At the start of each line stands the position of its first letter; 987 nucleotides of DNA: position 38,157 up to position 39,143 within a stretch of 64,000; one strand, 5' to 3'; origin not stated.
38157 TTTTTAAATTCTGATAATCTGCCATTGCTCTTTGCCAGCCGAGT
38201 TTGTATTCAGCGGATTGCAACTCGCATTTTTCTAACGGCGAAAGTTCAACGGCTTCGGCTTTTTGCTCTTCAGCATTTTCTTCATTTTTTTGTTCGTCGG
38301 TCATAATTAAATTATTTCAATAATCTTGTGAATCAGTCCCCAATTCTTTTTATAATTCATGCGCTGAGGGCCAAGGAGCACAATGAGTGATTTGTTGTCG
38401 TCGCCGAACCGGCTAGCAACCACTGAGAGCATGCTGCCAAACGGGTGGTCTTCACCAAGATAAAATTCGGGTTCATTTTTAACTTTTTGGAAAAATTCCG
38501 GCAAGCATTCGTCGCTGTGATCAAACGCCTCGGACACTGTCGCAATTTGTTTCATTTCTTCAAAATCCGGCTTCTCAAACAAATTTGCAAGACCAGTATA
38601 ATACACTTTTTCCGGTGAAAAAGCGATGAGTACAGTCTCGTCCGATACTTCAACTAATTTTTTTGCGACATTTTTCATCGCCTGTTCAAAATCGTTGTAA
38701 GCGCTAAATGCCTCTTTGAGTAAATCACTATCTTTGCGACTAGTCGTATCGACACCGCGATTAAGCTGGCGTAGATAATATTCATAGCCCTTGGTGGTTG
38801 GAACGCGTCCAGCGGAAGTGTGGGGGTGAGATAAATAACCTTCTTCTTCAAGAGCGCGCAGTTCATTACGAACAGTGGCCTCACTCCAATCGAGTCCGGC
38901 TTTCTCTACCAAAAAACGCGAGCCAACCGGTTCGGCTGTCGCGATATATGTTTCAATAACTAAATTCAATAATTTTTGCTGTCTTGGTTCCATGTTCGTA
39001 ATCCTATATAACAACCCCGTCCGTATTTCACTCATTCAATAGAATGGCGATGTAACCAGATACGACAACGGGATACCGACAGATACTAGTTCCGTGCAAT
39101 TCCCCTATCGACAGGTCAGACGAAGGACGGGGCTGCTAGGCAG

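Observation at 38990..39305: CIRCE-controlled heat-shock promoter whose ~170-nt GC-rich structured leader carries an SRP-RNA helix-8-like motif on the opposite strand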

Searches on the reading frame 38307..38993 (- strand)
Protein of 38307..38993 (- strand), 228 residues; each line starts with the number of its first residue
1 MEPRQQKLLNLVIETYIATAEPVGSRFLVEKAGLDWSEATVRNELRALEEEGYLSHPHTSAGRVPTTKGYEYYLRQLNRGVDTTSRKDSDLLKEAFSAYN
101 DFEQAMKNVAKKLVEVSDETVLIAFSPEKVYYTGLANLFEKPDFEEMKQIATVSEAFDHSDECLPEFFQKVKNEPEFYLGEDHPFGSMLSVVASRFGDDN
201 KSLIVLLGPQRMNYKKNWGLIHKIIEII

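Call 14: find_encoding_contigs(protein=window:38307-38993:-, flank=3000, max_places=6)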
Protein window:38307-38993:- (228 aa): 1 contig read that carries it; 1 place shown.
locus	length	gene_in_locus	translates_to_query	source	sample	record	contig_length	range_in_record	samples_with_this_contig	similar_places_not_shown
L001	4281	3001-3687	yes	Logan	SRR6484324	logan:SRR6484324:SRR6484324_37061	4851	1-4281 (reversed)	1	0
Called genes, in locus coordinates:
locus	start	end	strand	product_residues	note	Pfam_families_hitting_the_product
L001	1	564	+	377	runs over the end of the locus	?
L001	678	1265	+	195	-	-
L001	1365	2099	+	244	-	PF02096:60KD_IMP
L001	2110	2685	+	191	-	PF01145:Band_7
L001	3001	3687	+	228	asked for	PF01628:HrcA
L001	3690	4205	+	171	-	PF01025:GrpE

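Call 15: search_protein_families(library=pfam, proteins=[window:38307-38993:-])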
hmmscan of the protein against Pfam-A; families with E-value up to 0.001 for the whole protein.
window:38307-38993:- (228 aa): 1 family
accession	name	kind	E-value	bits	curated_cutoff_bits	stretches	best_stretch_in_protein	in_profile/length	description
PF01628.27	HrcA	-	2.4e-13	51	22.2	1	102-216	101-213/215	HrcA protein C terminal domain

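Call 16: find_homologous_proteins(query=window:38307-38993:-, max_evalue=1e-10)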
Query window:38307-38993:- (228 aa): 7515 proteins with E <= 1e-10 among 8000 candidates; the best 120 are listed.
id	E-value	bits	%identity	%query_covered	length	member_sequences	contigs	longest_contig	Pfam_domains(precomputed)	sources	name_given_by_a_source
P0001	1.0e-147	507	100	100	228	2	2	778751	PF01628.28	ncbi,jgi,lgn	ncbi:MAG: hypothetical protein WC725_01245 [Patescibacteria group bacterium]|jgi:heat-inducible tran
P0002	1.1e-131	455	90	100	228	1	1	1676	PF01628.28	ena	-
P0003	5.4e-131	453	89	100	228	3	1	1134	PF01628.28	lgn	-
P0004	1.2e-127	442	86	100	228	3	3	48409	PF01628.28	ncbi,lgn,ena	-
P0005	4.4e-126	437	86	100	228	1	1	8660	PF01628.28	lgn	-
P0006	8.7e-126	436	86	100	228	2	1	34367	PF01628.28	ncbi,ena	ncbi:MAG: hypothetical protein AAB467_01835 [Patescibacteria group bacterium]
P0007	1.1e-125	435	86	100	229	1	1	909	PF01628.28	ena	-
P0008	1.1e-124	432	84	100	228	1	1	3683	PF01628.28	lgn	-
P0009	9.6e-124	429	84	100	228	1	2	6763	PF01628.28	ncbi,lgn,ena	-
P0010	1.5e-123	428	84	100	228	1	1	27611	PF01628.28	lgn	-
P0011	4.3e-123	427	83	100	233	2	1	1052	PF01628.28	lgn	-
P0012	1.7e-120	419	82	100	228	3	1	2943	PF01628.28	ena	-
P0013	6.9e-119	413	81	100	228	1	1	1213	PF01628.28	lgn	-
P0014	5.3e-118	410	79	100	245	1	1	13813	PF01628.28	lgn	-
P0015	1.1e-107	377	78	100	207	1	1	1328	PF01628.28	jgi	jgi:heat-inducible transcriptional repressor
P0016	3.7e-104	365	72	100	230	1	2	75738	PF01628.28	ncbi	-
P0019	8.5e-98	344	67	100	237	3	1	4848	PF01628.28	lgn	-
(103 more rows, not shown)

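Call 18: find_related_loci(query=A1, collection=genome_contigs, flank=1500)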
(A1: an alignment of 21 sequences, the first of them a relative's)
Query A1 (228 aa) in genome_contigs; peptide patterns used: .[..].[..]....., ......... (x = any residue, [..] = any of these).
600 stretches matched a pattern (row limit reached: there are more); 597 encode a relative of the query (tblastn E <= 1e-3); the best 80 are kept; 80 distinct loci.
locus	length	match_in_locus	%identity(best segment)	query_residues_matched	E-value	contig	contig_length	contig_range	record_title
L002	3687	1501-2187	62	1-228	8e-97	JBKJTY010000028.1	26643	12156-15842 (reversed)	MAG: Candidatus Magasanikiibacteriota bacterium isolate ant_bin.642 S1Ck117_5498128_flag_1_multi_10.0000_len_26643, whol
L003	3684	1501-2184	64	1-228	2e-96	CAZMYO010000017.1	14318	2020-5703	MAG TPA_asm: uncultured Gammaproteobacteria bacterium isolate binchicken_co203_87 genome assembly, contig: k141_3703229,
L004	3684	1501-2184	61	1-228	1e-93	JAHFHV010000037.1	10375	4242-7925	MAG: Candidatus Magasanikiibacteriota bacterium isolate nzgw347 NODE_3025_length_10376_cov_5.448074, whole genome shotgu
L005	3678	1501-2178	60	1-228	3e-92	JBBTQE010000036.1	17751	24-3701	MAG: Patescibacteria group bacterium isolate H43-bin188_1 H43_bin188_1_000000000036, whole genome shotgun sequence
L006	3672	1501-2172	53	1-228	1e-80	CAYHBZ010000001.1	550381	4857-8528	MAG TPA_asm: uncultured Gammaproteobacteria bacterium isolate ERP119702_co3_79 genome assembly, contig: NODE_1_length_55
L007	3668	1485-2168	53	1-228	3e-76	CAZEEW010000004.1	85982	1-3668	MAG TPA_asm: uncultured Gammaproteobacteria bacterium isolate SRP093185_co1_62 genome assembly, contig: NODE_84_length_8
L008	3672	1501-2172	50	1-228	1e-75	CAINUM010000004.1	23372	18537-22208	MAG: Candidatus Magasanikbacteria bacterium isolate Kiruna_bin-08293 genome assembly, contig: bin-08293:004/107, whole g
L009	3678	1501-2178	53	1-228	3e-72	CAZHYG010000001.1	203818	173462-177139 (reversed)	MAG TPA_asm: uncultured Gammaproteobacteria bacterium isolate SRP135725_co1_18 genome assembly, contig: NODE_13_length_2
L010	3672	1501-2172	44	1-227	4e-62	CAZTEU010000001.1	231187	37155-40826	MAG TPA_asm: uncultured Gammaproteobacteria bacterium isolate SRP200020_co5_16 genome assembly, contig: NODE_43_length_2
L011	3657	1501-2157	43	1-222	9e-62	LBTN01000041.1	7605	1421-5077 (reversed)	MAG: Candidatus Magasanikbacteria bacterium GW2011_GWA2_37_8 US58_C0041, whole genome shotgun sequence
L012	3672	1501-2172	42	1-228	1e-61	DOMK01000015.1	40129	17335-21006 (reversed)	MAG TPA_asm: Candidatus Magasanikbacteria bacterium isolate UBA11710 contig_14396, whole genome shotgun sequence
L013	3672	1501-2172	41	1-228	2e-60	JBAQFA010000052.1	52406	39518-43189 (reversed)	MAG: Candidatus Magasanikiibacteriota bacterium isolate MFD12003_ilm_asm_bin64 k127_36716, whole genome shotgun sequence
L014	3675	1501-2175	42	1-227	4e-57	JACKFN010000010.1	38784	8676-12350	MAG: Candidatus Nomurabacteria bacterium isolate HK-STAS-PATE-1 HK-STAS-PATE-1_10, whole genome shotgun sequence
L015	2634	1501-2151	39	1-221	7e-56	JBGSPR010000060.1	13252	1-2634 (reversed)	MAG: Patescibacteria group bacterium isolate JTS-AC309 k141_3061982, whole genome shotgun sequence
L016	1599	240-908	42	1-224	4e-58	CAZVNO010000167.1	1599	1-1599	MAG TPA_asm: uncultured Gammaproteobacteria bacterium isolate SRP286056_co3_9 genome assembly, contig: NODE_160518_lengt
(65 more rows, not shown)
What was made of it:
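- Homologs come from Patescibacteria and Magasanikbacteria (calls 16, 18).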

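Call 21: find_related_loci(query=P0001, collection=metagenome_contigs, flank=1500)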
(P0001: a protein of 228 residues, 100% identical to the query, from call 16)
Query P0001 (228 aa) in metagenome_contigs; peptide patterns used: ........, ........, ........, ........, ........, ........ (x = any residue, [..] = any of these).
232 stretches matched a pattern; 3 encode a relative of the query (tblastn E <= 1e-3); 3 distinct loci.
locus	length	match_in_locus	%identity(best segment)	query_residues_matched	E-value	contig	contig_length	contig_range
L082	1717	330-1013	64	1-228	6e-108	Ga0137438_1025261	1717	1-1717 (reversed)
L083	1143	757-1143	88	1-129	4e-79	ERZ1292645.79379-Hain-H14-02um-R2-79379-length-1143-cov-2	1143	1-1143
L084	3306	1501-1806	27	51-150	3e-6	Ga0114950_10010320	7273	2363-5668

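Call 22: find_encoding_contigs(protein=P0004, flank=1500, max_places=4)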
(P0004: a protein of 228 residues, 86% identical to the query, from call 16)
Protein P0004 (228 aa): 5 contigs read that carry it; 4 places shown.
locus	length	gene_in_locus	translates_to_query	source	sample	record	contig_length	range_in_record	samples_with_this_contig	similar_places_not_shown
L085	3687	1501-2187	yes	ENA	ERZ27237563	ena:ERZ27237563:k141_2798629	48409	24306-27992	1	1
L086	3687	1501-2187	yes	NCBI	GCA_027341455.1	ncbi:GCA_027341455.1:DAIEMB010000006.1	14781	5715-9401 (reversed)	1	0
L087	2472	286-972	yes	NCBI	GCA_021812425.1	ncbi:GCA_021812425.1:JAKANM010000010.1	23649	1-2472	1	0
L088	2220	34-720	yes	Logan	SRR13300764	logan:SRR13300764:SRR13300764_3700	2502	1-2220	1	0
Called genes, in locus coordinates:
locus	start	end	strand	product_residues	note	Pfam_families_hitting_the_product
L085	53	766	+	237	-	PF02096:60KD_IMP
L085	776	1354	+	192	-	PF01145:Band_7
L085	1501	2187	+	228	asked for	PF01628:HrcA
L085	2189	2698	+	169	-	PF01025:GrpE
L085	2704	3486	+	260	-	-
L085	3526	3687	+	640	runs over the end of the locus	PF00012:HSP70, PF06723:MreB_Mbl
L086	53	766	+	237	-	PF02096:60KD_IMP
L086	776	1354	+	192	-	PF01145:Band_7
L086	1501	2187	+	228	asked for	PF01628:HrcA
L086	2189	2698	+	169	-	PF01025:GrpE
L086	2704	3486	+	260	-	-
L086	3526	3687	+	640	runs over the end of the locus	PF00012:HSP70, PF06723:MreB_Mbl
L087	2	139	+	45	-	?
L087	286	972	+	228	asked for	PF01628:HrcA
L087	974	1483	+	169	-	PF01025:GrpE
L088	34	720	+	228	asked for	PF01628:HrcA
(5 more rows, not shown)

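Call 23: find_encoding_contigs(protein=P0006, flank=1500, max_places=4)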
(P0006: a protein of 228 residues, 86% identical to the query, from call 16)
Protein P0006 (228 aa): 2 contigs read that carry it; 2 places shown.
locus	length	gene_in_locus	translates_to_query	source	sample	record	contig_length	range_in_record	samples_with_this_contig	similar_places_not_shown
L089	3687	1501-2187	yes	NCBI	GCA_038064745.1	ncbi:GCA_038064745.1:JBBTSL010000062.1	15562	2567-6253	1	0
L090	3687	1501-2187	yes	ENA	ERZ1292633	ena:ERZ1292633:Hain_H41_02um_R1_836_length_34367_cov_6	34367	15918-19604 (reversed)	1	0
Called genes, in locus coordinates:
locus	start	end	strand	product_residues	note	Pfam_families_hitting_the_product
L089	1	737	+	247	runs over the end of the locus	PF02096:60KD_IMP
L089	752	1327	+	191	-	PF01145:Band_7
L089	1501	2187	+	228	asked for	PF01628:HrcA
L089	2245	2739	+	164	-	PF01025:GrpE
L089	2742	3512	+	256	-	-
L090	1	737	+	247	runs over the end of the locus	PF02096:60KD_IMP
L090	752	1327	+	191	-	PF01145:Band_7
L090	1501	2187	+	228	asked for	PF01628:HrcA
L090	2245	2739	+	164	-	PF01025:GrpE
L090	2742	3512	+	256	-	-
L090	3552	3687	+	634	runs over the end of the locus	PF00012:HSP70, PF06723:MreB_Mbl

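Call 24: find_encoding_contigs(protein=P0010, flank=1500, max_places=4)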
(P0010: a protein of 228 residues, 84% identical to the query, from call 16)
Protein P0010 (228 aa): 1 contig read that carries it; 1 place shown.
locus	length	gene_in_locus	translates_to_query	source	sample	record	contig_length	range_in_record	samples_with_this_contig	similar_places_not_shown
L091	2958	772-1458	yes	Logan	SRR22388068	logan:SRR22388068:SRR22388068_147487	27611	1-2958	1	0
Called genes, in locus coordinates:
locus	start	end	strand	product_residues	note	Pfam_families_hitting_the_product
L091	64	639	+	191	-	PF01145:Band_7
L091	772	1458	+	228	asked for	PF01628:HrcA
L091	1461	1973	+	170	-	PF01025:GrpE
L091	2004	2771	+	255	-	-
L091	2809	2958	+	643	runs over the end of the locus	PF00012:HSP70, PF06723:MreB_Mbl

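Call 25: find_encoding_contigs(protein=P0014, flank=1500, max_places=4)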
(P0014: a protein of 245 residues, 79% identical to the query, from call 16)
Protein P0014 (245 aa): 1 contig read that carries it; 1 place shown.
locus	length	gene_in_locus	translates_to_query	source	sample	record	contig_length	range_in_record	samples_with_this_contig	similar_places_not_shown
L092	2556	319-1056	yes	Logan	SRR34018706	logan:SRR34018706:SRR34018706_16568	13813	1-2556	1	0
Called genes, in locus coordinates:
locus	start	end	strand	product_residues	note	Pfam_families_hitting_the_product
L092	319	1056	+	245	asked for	PF01628:HrcA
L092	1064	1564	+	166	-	PF01025:GrpE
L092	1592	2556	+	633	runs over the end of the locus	PF00012:HSP70, PF06723:MreB_Mbl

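Call 28: find_encoding_contigs(protein=P0016, flank=1500, max_places=4)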
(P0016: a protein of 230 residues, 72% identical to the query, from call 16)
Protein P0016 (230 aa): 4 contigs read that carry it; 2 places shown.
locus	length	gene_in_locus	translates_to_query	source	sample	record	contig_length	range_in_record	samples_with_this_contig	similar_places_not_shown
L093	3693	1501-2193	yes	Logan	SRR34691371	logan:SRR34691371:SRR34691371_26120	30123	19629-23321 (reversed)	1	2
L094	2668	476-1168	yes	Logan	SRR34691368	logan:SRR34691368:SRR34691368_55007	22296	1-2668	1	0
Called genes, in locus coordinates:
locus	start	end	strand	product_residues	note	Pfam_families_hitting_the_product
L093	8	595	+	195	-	PF01145:Band_7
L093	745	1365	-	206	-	-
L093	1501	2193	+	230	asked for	PF01628:HrcA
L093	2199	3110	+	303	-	PF00293:NUDIX, PF01025:GrpE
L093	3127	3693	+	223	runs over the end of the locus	PF02592:Vut_1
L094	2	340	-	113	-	?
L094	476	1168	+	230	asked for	PF01628:HrcA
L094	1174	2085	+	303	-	PF00293:NUDIX, PF01025:GrpE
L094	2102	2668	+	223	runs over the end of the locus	PF02592:Vut_1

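Call 29: find_encoding_contigs(protein=P0002, flank=1500, max_places=4)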
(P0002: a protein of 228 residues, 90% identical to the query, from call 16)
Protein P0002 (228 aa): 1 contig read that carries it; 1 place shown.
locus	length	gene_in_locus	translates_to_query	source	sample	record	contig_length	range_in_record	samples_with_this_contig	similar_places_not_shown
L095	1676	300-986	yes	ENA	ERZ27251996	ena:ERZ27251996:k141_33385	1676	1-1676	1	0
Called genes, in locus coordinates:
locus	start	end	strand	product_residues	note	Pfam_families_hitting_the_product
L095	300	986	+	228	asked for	PF01628:HrcA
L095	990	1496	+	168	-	PF01025:GrpE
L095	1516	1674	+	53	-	?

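Call 30: find_encoding_contigs(protein=P0003, flank=1500, max_places=4)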
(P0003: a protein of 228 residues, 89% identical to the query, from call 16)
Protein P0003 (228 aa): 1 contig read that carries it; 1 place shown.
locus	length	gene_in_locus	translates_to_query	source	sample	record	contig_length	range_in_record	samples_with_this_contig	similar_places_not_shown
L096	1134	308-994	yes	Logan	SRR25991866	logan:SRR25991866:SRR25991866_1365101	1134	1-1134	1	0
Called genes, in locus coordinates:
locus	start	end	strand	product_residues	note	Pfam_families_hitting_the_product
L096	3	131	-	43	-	?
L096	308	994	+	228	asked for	PF01628:HrcA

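Call 33: find_encoding_contigs(protein=P0012, flank=1500, max_places=4)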
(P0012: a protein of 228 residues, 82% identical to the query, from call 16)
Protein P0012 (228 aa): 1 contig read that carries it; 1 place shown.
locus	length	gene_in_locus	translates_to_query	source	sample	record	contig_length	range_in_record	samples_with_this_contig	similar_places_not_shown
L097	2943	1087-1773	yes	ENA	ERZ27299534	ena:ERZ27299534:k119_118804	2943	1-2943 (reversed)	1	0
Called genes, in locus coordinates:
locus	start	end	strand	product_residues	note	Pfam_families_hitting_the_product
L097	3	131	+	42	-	?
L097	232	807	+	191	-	PF01145:Band_7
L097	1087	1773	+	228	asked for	PF01628:HrcA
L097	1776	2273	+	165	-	PF01025:GrpE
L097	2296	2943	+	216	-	?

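Call 34: find_encoding_contigs(protein=P0015, flank=1500, max_places=4)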
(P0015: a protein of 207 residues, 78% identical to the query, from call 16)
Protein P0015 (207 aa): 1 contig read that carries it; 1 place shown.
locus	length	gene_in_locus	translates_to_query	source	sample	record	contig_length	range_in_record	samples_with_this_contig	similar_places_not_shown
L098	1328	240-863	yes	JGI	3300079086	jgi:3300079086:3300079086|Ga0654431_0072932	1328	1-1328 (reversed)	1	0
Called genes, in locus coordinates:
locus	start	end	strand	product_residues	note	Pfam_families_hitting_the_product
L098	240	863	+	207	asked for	PF01628:HrcA (weak)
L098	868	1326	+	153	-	?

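Call 35: find_encoding_contigs(protein=P0007, flank=1500, max_places=4)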
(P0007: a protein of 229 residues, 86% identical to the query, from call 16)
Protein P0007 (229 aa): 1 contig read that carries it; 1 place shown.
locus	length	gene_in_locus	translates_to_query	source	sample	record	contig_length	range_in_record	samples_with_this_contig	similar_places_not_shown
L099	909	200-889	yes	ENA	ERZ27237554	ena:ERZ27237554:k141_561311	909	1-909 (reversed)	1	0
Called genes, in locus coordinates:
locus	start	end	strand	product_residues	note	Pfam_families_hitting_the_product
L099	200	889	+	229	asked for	PF01628:HrcA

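Call 60: find_encoding_contigs(protein=P0019, flank=1500, max_places=6)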
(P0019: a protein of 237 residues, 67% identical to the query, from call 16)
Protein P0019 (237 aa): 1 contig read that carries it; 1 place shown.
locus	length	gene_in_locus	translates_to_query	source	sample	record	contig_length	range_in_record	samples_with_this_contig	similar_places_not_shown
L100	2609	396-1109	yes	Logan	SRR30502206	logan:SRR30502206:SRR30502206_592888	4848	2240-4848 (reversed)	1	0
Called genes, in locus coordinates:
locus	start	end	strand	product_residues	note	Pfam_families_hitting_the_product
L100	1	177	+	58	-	?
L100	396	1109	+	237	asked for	PF01628:HrcA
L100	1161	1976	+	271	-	PF00293:NUDIX, PF01025:GrpE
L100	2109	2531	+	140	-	PF00011:HSP20, PF17886:ArsA_HSP20 (weak)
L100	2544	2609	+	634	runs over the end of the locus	PF00012:HSP70, PF06723:MreB_Mbl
